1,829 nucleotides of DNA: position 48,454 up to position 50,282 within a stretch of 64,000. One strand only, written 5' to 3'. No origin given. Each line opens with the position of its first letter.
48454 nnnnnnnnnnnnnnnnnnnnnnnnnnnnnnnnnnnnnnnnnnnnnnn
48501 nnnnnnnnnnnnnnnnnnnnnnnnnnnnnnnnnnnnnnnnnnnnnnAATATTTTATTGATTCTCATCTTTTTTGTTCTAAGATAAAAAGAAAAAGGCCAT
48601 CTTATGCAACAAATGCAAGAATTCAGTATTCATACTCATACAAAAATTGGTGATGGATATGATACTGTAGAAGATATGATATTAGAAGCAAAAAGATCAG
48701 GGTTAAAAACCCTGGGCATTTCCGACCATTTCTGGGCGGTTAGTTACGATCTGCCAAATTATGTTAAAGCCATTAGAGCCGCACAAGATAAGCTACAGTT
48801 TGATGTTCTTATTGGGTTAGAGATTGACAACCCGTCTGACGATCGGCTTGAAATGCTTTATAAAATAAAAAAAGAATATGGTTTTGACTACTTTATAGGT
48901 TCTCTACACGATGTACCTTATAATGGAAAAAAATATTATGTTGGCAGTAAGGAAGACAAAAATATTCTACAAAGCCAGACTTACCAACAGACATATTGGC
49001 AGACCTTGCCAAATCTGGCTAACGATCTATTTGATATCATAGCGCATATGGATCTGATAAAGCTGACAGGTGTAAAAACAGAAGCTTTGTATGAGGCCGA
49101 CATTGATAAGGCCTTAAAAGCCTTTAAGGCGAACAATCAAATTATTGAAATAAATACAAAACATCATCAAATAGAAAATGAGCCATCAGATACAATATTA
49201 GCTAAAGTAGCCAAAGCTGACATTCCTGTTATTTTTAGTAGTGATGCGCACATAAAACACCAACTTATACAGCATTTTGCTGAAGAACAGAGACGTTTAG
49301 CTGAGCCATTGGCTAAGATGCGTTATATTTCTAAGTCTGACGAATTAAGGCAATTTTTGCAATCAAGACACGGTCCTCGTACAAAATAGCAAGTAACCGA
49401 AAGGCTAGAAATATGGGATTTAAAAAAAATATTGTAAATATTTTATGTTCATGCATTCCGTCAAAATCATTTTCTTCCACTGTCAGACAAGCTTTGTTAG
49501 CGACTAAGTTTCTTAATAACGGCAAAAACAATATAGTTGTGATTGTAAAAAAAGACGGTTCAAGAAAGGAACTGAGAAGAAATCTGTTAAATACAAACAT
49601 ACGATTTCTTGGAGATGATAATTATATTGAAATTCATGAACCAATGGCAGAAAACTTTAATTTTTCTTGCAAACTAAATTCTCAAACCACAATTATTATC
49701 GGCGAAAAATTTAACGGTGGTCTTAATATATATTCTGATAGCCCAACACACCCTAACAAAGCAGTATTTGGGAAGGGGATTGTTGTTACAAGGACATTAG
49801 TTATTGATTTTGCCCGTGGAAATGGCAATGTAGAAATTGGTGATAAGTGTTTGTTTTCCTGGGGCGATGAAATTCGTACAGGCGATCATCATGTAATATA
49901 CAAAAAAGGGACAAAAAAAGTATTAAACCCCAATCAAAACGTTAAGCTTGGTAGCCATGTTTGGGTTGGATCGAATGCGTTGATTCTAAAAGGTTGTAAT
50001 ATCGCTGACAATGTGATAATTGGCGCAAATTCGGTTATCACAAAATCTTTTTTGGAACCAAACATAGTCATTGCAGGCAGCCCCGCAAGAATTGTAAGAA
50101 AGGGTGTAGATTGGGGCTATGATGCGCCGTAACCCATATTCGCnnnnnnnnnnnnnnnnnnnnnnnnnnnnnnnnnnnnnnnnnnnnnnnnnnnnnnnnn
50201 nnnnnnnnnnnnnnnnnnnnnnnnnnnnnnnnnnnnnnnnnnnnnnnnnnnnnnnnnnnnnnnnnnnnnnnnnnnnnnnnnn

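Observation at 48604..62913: Orphan glycosylation/modification cluster with TPR-like glycosyltransferases and no recognisable export, polymerase or priming machinery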

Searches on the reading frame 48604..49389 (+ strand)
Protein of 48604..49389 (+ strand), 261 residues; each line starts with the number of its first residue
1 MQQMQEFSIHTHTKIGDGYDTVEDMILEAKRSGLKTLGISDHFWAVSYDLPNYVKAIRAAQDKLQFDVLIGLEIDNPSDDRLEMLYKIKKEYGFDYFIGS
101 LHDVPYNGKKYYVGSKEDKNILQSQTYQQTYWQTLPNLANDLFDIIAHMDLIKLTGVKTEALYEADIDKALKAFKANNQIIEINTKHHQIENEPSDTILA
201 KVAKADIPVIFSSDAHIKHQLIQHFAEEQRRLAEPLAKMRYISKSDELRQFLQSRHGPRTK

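Call 5: search_protein_families(library=pfam, proteins=[window:48604-49389:+], max_evalue=0.01)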
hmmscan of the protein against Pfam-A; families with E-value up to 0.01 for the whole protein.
window:48604-49389:+ (261 aa): 1 family
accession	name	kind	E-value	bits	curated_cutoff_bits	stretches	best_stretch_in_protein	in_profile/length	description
PF02811.25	PHP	-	4e-26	92.7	26.4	1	9-185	4-163/164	PHP domain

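Call 12: search_protein_families(library=ncbifam, proteins=[window:48604-49389:+], max_evalue=0.01)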
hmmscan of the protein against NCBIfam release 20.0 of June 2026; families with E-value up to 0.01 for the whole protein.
window:48604-49389:+ (261 aa): 14 families
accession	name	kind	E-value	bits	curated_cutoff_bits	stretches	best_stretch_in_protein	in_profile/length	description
NF005596.0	PRK07328.1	subfamily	6e-25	88.1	202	1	8-233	5-248/269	histidinol-phosphatase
TIGR01856.1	hisJ_fam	subfamily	4.3e-21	75.8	90.2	1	8-227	2-249/252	histidinol-phosphatase HisJ family protein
NF005235.0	PRK06740.1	equivalog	1.6e-15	57.4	442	1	50-233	121-311/335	histidinol phosphate phosphatase domain-containing protein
NF006702.0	PRK09248.1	domain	1e-14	54.7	264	1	6-256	4-236/246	PHP domain-containing protein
NF006251.0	PRK08392.1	equivalog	3.3e-13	49.6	212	1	8-109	3-102/216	hypothetical protein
NF004086.0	PRK05588.1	equivalog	1.7e-09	38.1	321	1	18-227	14-231/255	histidinol phosphate phosphatase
NF006375.0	PRK08609.1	equivalog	5.1e-08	31.9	426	1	8-221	338-534/571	DNA polymerase/3'-5' exonuclease PolX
NF004225.0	PRK05672.1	subfamily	1.3e-06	26.8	939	1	4-225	6-212/1047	error-prone DNA polymerase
NF005928.0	PRK07945.1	equivalog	7.6e-06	25.5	250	0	8-83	101-184/337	PHP domain-containing protein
NF004981.0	PRK06361.1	equivalog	7.9e-06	25.4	117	0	7-76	2-73/217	histidinol phosphate phosphatase domain-containing protein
NF005996.1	PRK08123.1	equivalog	8e-06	25.3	133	1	49-226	60-259/262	histidinol-phosphatase HisJ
NF046111.1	RNaseP3Mthb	equivalog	0.0054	16.5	200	0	13-83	9-76/236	ribonuclease P protein component 3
NF047791.1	RNaseRnm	equivalog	0.0079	15.5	375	0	7-74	3-66/275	RNase RNM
NF005757.0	PRK07581.1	subfamily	0.0079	15.1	332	0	125-220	226-319/339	hypothetical protein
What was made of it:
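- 48604..49389 (+): g01: PHP-family (HisJ-like) phosphatase. Accessory member. Pfam PHP E 4e-26; NCBIfam HisJ family E 4e-21, below cutoff (calls 5, 12).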

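Call 27: search_protein_families(library=padloc, proteins=[window:48604-49389:+], max_evalue=0.01)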
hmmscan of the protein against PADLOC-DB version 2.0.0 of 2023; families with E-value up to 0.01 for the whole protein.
window:48604-49389:+ (261 aa): 0 families

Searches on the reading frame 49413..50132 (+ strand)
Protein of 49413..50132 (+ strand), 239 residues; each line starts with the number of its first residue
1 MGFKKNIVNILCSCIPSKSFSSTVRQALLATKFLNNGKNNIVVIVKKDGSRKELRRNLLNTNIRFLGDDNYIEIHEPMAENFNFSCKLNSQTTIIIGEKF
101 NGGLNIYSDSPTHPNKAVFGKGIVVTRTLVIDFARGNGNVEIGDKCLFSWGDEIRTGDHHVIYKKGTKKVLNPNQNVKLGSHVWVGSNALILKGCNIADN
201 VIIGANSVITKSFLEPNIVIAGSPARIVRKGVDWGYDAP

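Call 5: search_protein_families(library=pfam, proteins=[window:49413-50132:+], max_evalue=0.01)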
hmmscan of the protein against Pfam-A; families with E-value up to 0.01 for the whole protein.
window:49413-50132:+ (239 aa): 3 families
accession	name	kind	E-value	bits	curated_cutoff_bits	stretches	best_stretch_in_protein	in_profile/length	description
PF00132.30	Hexapep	-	1.1e-10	41.2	27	1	176-211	1-36/36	Bacterial transferase hexapeptide (six repeats)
PF25084.1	LbH_EIF2B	-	0.00012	22.4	54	1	174-221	19-65/105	EIF2B subunit epsilon LbH domain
PF14602.12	Hexapep_2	-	0.00016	21.7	27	1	177-211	2-34/34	Hexapeptide repeat of succinyl-transferase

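Call 12: search_protein_families(library=ncbifam, proteins=[window:49413-50132:+], max_evalue=0.01)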
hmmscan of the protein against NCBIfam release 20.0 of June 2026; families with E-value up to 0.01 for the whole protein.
window:49413-50132:+ (239 aa): 39 families (the best 25 are shown)
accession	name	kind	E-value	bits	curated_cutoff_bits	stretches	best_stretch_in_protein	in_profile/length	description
NF007240.0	PRK09677.1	equivalog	5.6e-16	58.6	243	1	77-230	27-183/192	putative lipopolysaccharide biosynthesis O-acetyl transferase WbbJ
NF007499.0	PRK10092.1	equivalog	1.5e-14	54.2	314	1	139-230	93-182/183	maltose O-acetyltransferase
TIGR03570.1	NeuD_NnaD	subfamily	2.3e-12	47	160.8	1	104-226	87-202/202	NeuD/PglB/VioB family sugar acetyltransferase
NF007076.0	PRK09527.1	equivalog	5.1e-12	45.6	347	1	118-231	71-185/203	galactoside O-acetyltransferase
NF007797.0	PRK10502.1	subfamily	1.6e-11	44.2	192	1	138-231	91-179/183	WcaF family extracellular polysaccharide biosynthesis acetyltransferase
NF000311.1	Vat_ABCDEFH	equivalog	3.2e-10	39.9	300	1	172-231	106-164/201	Vat family streptogramin A O-acetyltransferase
NF000490.1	chloram_CatB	equivalog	8.4e-10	38.3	350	1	173-231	107-164/210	type B chloramphenicol O-acetyltransferase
TIGR03308.1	phn_thr-fam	hypoth_equivalog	2.3e-09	37.4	201.65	1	174-230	106-161/204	phosphonate metabolim protein, transferase hexapeptide repeat family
NF033468.1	stregram_VatI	exception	1.7e-08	34.5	415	1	177-230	113-165/208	streptogramin A O-acetyltransferase Vat(I)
NF000020.1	stregram_VatE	exception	2.4e-08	33.8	450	1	174-228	113-166/214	streptogramin A O-acetyltransferase Vat(E)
NF041874.1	EPS_EpsC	equivalog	3.5e-08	33.3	150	1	156-230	90-166/168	serine O-acetyltransferase EpsC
NF000504.1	stregram_VatH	exception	3.6e-08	33.6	475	1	170-230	111-170/216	streptogramin A O-acetyltransferase Vat(H)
TIGR03532.1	DapD_Ac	equivalog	4.4e-08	33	231.75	1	172-230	154-213/231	2,3,4,5-tetrahydropyridine-2,6-dicarboxylate N-acetyltransferase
NF058585.1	HptprglPActTf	PfamEq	1.2e-07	31.5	300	1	176-230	106-159/172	heptaprenylglyceryl phosphate O-acetyltransferase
NF000101.1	stregram_VatA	exception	1.4e-07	31.4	450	1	171-232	113-173/219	streptogramin A O-acetyltransferase Vat(A)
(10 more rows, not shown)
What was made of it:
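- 49413..50132 (+): g02: LbH (hexapeptide) acetyltransferase of WbbJ/Maa type. Accessory member. Hexapep E 1e-10; WbbJ model E 6e-16, below cutoff (calls 5, 12).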

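Call 27: search_protein_families(library=padloc, proteins=[window:49413-50132:+], max_evalue=0.01)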
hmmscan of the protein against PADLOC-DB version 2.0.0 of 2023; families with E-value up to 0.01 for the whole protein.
window:49413-50132:+ (239 aa): 0 families
